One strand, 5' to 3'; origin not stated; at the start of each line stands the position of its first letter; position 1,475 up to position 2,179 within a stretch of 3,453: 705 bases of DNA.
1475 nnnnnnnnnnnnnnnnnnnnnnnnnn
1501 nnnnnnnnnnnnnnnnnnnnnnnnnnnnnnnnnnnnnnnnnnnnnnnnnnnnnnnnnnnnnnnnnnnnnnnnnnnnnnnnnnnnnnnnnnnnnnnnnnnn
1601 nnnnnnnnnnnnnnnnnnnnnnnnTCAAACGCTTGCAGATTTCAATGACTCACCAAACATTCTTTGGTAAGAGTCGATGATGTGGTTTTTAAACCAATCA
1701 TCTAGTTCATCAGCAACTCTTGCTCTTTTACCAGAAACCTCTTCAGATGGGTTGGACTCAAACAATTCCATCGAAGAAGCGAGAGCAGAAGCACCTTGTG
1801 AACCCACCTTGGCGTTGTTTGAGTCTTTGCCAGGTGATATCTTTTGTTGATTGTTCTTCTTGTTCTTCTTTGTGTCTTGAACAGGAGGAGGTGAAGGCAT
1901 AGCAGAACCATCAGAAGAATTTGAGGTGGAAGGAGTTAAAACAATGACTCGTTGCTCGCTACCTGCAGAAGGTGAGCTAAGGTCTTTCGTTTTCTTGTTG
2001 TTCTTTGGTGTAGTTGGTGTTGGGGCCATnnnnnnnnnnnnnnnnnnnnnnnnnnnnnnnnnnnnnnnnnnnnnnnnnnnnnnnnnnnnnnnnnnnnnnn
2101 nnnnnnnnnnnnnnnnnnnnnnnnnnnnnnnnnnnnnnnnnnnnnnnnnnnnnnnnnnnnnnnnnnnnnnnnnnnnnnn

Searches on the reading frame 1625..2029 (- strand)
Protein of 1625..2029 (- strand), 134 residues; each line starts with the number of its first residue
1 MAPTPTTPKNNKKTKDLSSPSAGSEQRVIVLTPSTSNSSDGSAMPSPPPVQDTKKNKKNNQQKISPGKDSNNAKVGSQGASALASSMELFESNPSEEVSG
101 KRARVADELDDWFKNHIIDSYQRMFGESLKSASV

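Call 5: search_protein_families(library=pfam, proteins=[window:1625-2029:-], max_evalue=1)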
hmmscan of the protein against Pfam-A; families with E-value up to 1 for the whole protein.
window:1625-2029:- (134 aa): 0 families

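Call 13: find_homologous_proteins(query=window:1625-2029:-)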
Query window:1625-2029:-: 12 candidates shared short words with the query, none scored E <= 0.001.

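Call 34: search_protein_representatives(protein=window:1625-2029:-)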
Query: 134 residues. Proteins with E-value up to 0.001 (for the whole library): 3; up to 1e-10: 2; up to 1e-30: 1. The best 3 are listed.
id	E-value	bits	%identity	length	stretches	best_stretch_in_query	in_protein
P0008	3.6e-41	156.5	96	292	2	73-131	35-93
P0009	6.0e-12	62.2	53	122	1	1-102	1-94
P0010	2.8e-04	37.5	36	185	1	11-130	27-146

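Call 37: find_homologous_proteins(query=A3, max_evalue=0.01)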
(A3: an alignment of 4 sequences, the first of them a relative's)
Query A3 (4 sequences) (292 aa, profile of the alignment): 9 proteins with E <= 0.01 among 7650 candidates.
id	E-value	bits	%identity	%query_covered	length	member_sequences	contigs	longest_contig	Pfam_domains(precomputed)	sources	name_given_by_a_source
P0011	5.1e-82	292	88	100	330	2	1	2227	-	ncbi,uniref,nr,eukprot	ncbi:predicted protein [Naegleria gruberi]|uniref:Predicted protein n=1 Tax=Naegleria gruberi TaxID=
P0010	1.7e-78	280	40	37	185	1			-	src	-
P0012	2.9e-61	224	52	58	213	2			-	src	-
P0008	1.5e-57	212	100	100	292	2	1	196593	-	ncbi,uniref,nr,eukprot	ncbi:predicted protein [Naegleria gruberi]|uniref:Predicted protein n=1 Tax=Naegleria gruberi TaxID=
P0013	5.7e-47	178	49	62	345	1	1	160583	-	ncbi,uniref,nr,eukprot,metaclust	ncbi:predicted protein [Naegleria gruberi]|uniref:Predicted protein n=1 Tax=Naegleria gruberi TaxID=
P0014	6.7e-41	158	39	35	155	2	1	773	-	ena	-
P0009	2.9e-39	153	39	22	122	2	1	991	-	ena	-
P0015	6.5e-36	142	44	68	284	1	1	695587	-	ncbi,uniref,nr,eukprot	ncbi:predicted protein [Naegleria gruberi]|uniref:Predicted protein n=1 Tax=Naegleria gruberi TaxID=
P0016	3.9e-19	87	56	70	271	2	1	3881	-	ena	-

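Call 39: find_encoding_contigs(protein=P0016, flank=10000, max_places=6)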
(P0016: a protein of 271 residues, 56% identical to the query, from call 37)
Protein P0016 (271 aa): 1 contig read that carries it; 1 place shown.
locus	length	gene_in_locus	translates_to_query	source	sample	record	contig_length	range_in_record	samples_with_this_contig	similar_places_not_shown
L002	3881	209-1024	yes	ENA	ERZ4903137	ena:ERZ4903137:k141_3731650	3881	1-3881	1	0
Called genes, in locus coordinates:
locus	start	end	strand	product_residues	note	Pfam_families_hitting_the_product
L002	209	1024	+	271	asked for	-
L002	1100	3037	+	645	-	PF00078:RVT_1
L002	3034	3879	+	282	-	?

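Call 40: find_encoding_contigs(protein=P0009, flank=10000, max_places=6)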
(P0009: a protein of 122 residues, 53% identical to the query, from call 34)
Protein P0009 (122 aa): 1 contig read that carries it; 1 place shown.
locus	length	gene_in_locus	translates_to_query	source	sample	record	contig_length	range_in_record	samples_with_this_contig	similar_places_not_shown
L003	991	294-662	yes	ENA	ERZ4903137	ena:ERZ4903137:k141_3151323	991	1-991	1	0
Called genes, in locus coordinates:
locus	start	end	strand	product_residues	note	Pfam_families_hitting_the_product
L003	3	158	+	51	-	?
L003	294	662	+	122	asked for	-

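Call 41: find_encoding_contigs(protein=P0014, flank=10000, max_places=6)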
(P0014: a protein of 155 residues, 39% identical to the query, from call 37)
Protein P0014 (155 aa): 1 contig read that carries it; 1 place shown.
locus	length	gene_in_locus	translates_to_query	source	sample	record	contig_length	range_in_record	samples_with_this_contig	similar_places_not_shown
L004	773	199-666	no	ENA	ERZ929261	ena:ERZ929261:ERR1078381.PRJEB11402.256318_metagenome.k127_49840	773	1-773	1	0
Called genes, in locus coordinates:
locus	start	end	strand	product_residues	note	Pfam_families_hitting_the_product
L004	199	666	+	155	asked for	-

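Call 45: find_encoding_contigs(protein=P0011, flank=10000, max_places=6)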
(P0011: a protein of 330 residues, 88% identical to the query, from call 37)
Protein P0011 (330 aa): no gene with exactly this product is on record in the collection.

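Call 62: search_protein_families(library=pfam, proteins=[L002:3034-3879:+, L002:1100-3037:+, L002:209-1024:+, P0011], max_evalue=0.01)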
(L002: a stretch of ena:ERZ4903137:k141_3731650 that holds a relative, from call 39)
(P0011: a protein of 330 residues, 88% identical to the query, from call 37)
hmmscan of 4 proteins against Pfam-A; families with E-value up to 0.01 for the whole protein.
L002:3034-3879:+ (282 aa): 1 family
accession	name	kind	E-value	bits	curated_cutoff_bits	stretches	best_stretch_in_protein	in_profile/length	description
PF00589.27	Phage_integrase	-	3e-05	24.3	27.1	1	137-268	32-153/172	Phage integrase family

L002:1100-3037:+ (645 aa): 2 families
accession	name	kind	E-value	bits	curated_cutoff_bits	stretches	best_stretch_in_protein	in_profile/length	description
PF00078.32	RVT_1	-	8.9e-20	71.7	29.6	1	112-274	1-203/205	Reverse transcriptase (RNA-dependent DNA polymerase)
PF05869.16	Dam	-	6.7e-05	23.1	28.1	1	509-599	11-104/169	DNA N-6-adenine-methyltransferase (Dam)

L002:209-1024:+ (271 aa): 0 families

P0011 (330 aa): 0 families
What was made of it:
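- L002 has the same layout with a gene-2-type ORF1 (calls 37, 39, 62).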
